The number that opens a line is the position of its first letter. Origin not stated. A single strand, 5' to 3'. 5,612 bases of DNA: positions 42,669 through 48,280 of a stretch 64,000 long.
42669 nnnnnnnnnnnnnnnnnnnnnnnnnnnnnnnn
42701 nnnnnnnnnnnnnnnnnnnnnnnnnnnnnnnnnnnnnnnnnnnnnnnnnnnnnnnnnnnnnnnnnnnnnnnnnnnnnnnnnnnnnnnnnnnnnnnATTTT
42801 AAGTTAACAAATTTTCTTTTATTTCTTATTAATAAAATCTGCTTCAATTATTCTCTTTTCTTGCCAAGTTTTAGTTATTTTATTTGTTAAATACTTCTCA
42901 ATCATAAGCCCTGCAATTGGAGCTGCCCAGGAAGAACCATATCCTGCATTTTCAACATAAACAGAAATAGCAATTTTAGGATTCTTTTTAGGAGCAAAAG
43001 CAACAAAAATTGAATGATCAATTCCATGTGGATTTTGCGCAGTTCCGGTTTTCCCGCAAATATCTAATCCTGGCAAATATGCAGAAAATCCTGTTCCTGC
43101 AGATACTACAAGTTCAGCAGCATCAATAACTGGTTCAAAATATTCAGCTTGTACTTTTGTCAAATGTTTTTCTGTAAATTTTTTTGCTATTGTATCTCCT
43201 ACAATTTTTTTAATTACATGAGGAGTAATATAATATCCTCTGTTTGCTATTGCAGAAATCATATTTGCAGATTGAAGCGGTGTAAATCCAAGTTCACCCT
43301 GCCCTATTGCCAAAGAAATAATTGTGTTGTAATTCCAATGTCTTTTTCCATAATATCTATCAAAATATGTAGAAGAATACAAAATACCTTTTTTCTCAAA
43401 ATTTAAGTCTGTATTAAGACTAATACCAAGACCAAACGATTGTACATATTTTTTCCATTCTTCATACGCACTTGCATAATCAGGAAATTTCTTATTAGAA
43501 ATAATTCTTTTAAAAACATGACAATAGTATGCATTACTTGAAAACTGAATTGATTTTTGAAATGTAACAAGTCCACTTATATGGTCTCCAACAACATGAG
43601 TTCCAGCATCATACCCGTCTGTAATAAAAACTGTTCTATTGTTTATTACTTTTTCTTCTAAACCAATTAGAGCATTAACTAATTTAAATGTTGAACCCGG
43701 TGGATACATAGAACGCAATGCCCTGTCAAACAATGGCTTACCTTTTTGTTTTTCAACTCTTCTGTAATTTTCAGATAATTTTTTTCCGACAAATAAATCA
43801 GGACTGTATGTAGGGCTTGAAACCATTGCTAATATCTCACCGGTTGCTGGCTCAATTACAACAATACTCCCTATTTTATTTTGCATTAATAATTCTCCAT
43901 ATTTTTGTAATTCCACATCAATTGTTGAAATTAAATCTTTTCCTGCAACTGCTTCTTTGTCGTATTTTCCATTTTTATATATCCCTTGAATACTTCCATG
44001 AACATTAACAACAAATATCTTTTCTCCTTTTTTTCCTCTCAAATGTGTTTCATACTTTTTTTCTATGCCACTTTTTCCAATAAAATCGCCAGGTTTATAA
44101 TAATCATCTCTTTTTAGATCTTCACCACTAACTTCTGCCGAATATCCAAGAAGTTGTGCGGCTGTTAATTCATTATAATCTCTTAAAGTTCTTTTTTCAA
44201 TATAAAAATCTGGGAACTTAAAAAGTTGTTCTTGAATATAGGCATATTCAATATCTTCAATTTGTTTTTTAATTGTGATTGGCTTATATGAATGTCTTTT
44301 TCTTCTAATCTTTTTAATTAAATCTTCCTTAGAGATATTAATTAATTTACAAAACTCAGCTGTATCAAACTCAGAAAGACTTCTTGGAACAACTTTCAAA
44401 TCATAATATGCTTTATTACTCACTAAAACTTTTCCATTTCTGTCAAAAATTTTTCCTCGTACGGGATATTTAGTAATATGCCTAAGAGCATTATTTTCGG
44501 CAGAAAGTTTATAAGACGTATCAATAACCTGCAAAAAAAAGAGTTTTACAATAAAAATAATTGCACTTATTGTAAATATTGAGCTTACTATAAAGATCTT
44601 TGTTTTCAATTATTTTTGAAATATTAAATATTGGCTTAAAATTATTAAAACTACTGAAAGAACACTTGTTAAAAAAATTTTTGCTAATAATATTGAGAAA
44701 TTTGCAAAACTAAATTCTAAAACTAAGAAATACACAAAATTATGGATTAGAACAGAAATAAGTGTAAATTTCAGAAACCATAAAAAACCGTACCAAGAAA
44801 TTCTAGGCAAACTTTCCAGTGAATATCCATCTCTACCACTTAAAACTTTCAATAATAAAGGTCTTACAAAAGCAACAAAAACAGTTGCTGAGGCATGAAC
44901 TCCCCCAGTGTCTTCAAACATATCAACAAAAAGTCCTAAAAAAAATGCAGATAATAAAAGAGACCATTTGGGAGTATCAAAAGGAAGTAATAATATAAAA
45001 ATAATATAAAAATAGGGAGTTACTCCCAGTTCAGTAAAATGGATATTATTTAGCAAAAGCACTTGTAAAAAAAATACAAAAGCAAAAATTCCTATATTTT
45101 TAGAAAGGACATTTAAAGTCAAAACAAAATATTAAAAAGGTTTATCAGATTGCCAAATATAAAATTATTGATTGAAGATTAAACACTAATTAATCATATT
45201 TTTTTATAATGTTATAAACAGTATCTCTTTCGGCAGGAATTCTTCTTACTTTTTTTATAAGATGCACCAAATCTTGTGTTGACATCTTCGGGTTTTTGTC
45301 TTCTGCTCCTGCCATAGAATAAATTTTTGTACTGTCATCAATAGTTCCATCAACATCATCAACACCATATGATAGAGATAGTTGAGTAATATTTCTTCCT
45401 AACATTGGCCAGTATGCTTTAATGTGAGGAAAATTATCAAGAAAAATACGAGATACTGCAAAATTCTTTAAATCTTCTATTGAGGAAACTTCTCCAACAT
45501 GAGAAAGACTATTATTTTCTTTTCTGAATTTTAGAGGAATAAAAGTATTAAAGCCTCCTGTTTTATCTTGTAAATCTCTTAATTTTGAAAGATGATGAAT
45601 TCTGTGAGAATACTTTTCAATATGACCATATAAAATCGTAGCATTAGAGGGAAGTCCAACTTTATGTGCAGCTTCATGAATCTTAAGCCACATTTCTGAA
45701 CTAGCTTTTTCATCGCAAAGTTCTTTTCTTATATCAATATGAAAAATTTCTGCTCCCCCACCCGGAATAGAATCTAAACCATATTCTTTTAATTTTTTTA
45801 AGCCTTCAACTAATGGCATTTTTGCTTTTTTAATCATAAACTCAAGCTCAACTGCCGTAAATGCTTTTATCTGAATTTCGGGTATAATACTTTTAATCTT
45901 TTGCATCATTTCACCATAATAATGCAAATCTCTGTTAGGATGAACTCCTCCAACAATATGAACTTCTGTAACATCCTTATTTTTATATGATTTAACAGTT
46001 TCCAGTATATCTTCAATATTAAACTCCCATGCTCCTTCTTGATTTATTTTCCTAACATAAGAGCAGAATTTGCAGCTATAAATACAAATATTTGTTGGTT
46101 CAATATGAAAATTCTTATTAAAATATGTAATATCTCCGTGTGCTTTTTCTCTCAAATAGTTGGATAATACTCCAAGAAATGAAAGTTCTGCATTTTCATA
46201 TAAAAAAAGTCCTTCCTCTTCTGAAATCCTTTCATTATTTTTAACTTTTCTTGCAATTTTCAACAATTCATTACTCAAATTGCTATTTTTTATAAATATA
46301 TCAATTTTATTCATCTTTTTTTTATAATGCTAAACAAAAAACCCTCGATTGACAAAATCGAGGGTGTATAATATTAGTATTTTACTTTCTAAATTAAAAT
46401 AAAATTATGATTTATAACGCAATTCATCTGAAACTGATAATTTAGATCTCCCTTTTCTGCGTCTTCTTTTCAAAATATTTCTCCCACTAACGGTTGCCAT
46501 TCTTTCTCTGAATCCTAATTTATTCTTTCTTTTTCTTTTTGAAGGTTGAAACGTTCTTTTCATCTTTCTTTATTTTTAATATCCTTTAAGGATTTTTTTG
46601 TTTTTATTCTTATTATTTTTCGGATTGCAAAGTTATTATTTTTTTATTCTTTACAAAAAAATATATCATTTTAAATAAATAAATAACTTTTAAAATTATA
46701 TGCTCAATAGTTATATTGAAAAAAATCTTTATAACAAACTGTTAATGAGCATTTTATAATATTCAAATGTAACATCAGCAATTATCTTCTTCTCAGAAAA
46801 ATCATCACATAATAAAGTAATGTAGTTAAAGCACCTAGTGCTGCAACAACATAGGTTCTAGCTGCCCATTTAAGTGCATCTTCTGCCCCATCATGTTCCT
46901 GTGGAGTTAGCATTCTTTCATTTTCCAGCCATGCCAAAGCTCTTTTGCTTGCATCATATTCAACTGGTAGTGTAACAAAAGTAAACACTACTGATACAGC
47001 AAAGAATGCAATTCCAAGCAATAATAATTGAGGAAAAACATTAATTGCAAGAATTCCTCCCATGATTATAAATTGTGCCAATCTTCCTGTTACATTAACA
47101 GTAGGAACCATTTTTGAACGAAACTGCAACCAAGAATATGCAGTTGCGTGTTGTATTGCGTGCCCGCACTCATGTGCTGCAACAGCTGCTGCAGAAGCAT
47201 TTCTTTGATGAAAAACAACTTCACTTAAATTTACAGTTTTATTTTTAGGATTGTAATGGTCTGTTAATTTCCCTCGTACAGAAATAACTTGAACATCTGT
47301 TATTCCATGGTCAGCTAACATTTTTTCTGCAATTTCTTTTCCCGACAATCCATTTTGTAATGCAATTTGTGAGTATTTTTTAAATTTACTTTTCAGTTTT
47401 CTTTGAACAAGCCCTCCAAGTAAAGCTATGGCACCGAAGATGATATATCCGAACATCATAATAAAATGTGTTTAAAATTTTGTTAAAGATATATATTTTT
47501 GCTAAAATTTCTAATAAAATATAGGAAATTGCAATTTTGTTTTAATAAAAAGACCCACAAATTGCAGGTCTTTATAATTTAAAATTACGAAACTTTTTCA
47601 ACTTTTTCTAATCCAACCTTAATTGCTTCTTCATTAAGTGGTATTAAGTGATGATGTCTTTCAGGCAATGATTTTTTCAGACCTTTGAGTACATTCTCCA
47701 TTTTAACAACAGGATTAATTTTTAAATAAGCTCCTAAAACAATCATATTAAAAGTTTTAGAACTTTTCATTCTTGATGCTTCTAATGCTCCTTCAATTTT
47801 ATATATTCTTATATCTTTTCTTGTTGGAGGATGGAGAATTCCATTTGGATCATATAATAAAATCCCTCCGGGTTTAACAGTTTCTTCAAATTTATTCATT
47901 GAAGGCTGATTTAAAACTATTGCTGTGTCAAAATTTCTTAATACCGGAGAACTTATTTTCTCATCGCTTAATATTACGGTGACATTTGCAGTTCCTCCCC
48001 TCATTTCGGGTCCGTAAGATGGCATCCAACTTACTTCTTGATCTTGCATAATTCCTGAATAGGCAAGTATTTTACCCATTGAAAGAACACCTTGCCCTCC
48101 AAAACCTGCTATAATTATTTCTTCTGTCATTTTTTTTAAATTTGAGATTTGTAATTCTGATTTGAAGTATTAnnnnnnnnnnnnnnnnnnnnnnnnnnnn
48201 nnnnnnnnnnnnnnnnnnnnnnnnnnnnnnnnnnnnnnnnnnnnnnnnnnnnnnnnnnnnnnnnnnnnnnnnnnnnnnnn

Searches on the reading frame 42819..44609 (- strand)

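Call 6: search_protein_families(library=ncbifam, proteins=[window:42819-44609:-], max_evalue=0.001)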
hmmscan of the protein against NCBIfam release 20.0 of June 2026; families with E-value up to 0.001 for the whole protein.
window:42819-44609:- (596 aa): 25 families
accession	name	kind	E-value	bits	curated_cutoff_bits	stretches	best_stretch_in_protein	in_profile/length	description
TIGR03423.1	pbp2_mrdA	equivalog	2.7e-138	462.1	455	1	4-575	2-592/593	penicillin-binding protein 2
NF008061.0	PRK10795.1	equivalog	1.1e-63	215.9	962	1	10-562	28-602/634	peptidoglycan DD-transpeptidase MrdA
TIGR02214.1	spoVD_pbp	equivalog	1.1e-55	189.2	688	1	9-575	7-552/636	stage V sporulation protein D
NF051842.1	PBP4_5_Efaec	equivalog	2.1e-53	181.7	700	2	44-328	158-436/668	penicillin-binding protein PBP4(5)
NF000237.1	MECA_PBP2A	equivalog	6e-40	137.2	750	1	50-572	150-655/668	PBP2a family beta-lactam-resistant peptidoglycan transpeptidase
NF000409.1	MECA_pure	exception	4e-36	124.7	1490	1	50-569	150-652/668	PBP2a family beta-lactam-resistant peptidoglycan transpeptidase MecA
NF000406.1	MECB_PBP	exception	4.1e-35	121.3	1450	1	45-574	144-664/674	PBP2a family beta-lactam-resistant peptidoglycan transpeptidase MecB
NF000408.1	MECA2_pure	exception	1.6e-34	119.2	1525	1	50-567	150-650/668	PBP2a family beta-lactam-resistant peptidoglycan transpeptidase MecA2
NF000410.1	MECA1_pure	exception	1.8e-32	112.3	1480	1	50-572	149-653/666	PBP2a family beta-lactam-resistant peptidoglycan transpeptidase MecA1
NF000407.1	MECC_PBP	exception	2.3e-32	112.1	1500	1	50-576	147-656/665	PBP2a family beta-lactam-resistant peptidoglycan transpeptidase MecC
NF053573.1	PBP2_PenA_Neis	exception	1.5e-29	103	1105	1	3-568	26-551/572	peptidoglycan D,D-transpeptidase PBP2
NF033378.1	MECD_PBP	exception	3.6e-26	91.6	1450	1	46-569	148-662/678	PBP2a family beta-lactam-resistant peptidoglycan transpeptidase MecD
NF038278.1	strep_PBP2B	exception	1.2e-21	76.9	975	2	122-573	201-674/678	penicillin-binding protein PBP2B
NF011685.0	PRK15105.1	subfamily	2.9e-20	72.4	737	1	13-571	32-555/588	peptidoglycan glycosyltransferase FtsI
NF038271.1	strep_PBP2X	exception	4.5e-19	68.1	1050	1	17-472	35-486/750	penicillin-binding protein PBP2X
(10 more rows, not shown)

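Call 7: search_protein_families(library=pfam, proteins=[window:42819-44609:-], max_evalue=0.001)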
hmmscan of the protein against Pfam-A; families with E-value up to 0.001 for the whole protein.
window:42819-44609:- (596 aa): 2 families
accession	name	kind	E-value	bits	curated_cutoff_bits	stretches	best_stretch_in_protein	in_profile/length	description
PF00905.27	Transpeptidase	-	1e-54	186.3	22.1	1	247-567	1-295/299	Penicillin binding protein transpeptidase domain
PF03717.20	PBP_dimer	-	3.1e-40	138.9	24.4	1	47-207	2-175/180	Penicillin-binding Protein dimerisation domain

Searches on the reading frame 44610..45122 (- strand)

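Call 6: search_protein_families(library=ncbifam, proteins=[window:44610-45122:-], max_evalue=0.001)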
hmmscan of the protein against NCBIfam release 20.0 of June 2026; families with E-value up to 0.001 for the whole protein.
window:44610-45122:- (170 aa): 1 family
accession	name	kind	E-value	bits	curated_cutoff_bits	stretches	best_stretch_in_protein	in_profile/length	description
TIGR03426.1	shape_MreD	equivalog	1.2e-08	35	34.85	1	12-160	4-149/154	rod shape-determining protein MreD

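Call 7: search_protein_families(library=pfam, proteins=[window:44610-45122:-], max_evalue=0.001)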
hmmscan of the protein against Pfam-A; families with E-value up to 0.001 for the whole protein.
window:44610-45122:- (170 aa): 0 families

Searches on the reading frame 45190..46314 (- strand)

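Call 6: search_protein_families(library=ncbifam, proteins=[window:45190-46314:-], max_evalue=0.001)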
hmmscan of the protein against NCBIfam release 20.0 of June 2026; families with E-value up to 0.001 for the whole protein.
window:45190-46314:- (374 aa): 14 families
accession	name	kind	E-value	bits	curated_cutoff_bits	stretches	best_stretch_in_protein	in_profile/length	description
TIGR03700.1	mena_SCO4494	equivalog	1.3e-139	465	434.55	1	20-370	1-351/351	aminofutalosine synthase MqnE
NF006276.0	PRK08444.1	equivalog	8.4e-112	373.7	560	1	20-373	3-353/353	aminofutalosine synthase MqnE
TIGR00423.1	TIGR00423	subfamily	3e-104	348.6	260.25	1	64-370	2-310/310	CofH family radical SAM protein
TIGR03699.1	menaquin_MqnC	equivalog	5.2e-103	344.5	428.1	1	28-370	1-342/342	cyclic dehypoxanthinyl futalosine synthase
NF005609.0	PRK07360.1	equivalog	1e-90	304.3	426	1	17-372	8-370/374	7,8-didemethyl-8-hydroxy-5-deazariboflavin synthase subunit CofH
TIGR03551.1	F420_cofH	equivalog_domain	3.6e-89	299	374.1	1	32-370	3-345/345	5-amino-6-(D-ribitylamino)uracil--L-tyrosine 4-hydroxyphenyl transferase CofH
NF004580.0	PRK05926.1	equivalog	1.2e-83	281.3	583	1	15-361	13-363/370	hypothetical protein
NF006277.0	PRK08445.1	equivalog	1.8e-78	263.9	576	1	28-373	2-348/348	dehypoxanthine futalosine cyclase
NF006687.0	PRK09234.1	equivalog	9.6e-73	245.6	1018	1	19-371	481-838/849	bifunctional FO biosynthesis protein CofGH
NF004884.0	PRK06245.1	equivalog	2.6e-13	49.6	209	1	59-328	8-276/340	7,8-didemethyl-8-hydroxy-5-deazariboflavin synthase subunit CofG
TIGR03550.1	F420_cofG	equivalog_domain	2.7e-12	46.5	213.35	2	207-330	149-271/322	7,8-didemethyl-8-hydroxy-5-deazariboflavin synthase CofG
TIGR03910.1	pyrrolys_PylB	equivalog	3.7e-09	35.9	348.2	1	15-293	3-269/347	methylornithine synthase PylB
TIGR03957.1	rSAM_HmdB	equivalog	4.8e-07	29.3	320.9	1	68-329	41-286/317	5,10-methenyltetrahydromethanopterin hydrogenase cofactor biosynthesis protein HmdB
TIGR02351.2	thiH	equivalog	0.0002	20.6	380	1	55-155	63-161/364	2-iminoacetate synthase ThiH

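Call 7: search_protein_families(library=pfam, proteins=[window:45190-46314:-], max_evalue=0.001)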
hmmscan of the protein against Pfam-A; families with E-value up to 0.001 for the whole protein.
window:45190-46314:- (374 aa): 3 families
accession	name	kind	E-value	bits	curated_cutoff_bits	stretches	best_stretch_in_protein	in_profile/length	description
PF04055.27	Radical_SAM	-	4.5e-17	63.2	29.5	1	71-243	1-164/166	Radical SAM superfamily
PF19288.4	CofH_C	-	5.5e-11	42.8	27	1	254-368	3-117/125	CofH/MqnC C-terminal region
PF13353.11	Fer4_12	-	0.00041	21.1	22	0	77-170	15-107/137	4Fe-4S single cluster domain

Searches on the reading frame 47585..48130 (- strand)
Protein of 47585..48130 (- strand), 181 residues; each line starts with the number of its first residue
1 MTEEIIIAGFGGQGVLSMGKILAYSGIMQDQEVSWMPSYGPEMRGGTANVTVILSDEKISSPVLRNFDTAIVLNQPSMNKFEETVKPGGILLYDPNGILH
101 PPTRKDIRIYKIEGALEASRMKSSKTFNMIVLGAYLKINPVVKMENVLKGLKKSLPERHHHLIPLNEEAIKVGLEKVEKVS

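Call 48: search_protein_families(library=ncbifam, proteins=[window:47585-48130:-], max_evalue=0.00001)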
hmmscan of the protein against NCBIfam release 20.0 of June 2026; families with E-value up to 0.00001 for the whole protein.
window:47585-48130:- (181 aa): 18 families
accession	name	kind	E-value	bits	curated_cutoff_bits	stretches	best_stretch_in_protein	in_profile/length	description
NF006323.0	PRK08537.1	equivalog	6.5e-29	100.5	235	1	1-178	1-179/181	2-oxoacid:ferredoxin oxidoreductase subunit gamma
TIGR02175.1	PorC_KorC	subfamily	1.9e-17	63.6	81.1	1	4-178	3-176/177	2-oxoacid:acceptor oxidoreductase, gamma subunit, pyruvate/2-ketoisovalerate family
NF006275.0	PRK08441.1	equivalog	9.6e-17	61.1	216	1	3-178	3-179/185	2-oxoglutarate-acceptor oxidoreductase subunit OorC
TIGR03710.1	OAFO_sf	subfamily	1.6e-16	60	482.75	1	5-179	4-175/561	2-oxoacid:acceptor oxidoreductase subunit alpha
NF006211.0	PRK08338.1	equivalog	8.7e-15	54.6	239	1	5-176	3-167/170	2-oxoacid:ferredoxin oxidoreductase subunit gamma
NF005324.0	PRK06853.1-4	equivalog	2.8e-13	50.2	222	1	1-74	1-74/196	indolepyruvate oxidoreductase subunit beta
NF005325.0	PRK06853.1-5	equivalog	4.9e-13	49.3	230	1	2-78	3-78/192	indolepyruvate oxidoreductase subunit beta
NF040683.1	PorC_Meth_Thtga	equivalog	1.1e-10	41.5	270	1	4-179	3-175/177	pyruvate synthase subunit PorC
NF006321.0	PRK08534.1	equivalog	2.5e-10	40.3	225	1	4-179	3-179/181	pyruvate ferredoxin oxidoreductase subunit gamma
NF005322.0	PRK06853.1-2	equivalog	3.7e-10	39.9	237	0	4-94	7-98/197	indolepyruvate oxidoreductase subunit beta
NF005323.0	PRK06853.1-3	equivalog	3.9e-10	40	238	0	69-178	93-196/197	indolepyruvate oxidoreductase subunit beta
NF004916.0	PRK06274.1-2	equivalog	4.9e-10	39.8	227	1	1-177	1-176/178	indolepyruvate oxidoreductase subunit beta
NF005328.0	PRK06853.2-2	equivalog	3.7e-08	33.3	240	1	4-64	5-63/192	indolepyruvate oxidoreductase subunit beta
NF005327.0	PRK06853.2-1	equivalog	5.3e-08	32.9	242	1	4-63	5-62/194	indolepyruvate oxidoreductase subunit beta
NF045762.1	PhenlGlyoxDHPadE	equivalog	2.2e-07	30.9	300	1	4-154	3-158/187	NADH-dependent phenylglyoxylate dehydrogenase subunit gamma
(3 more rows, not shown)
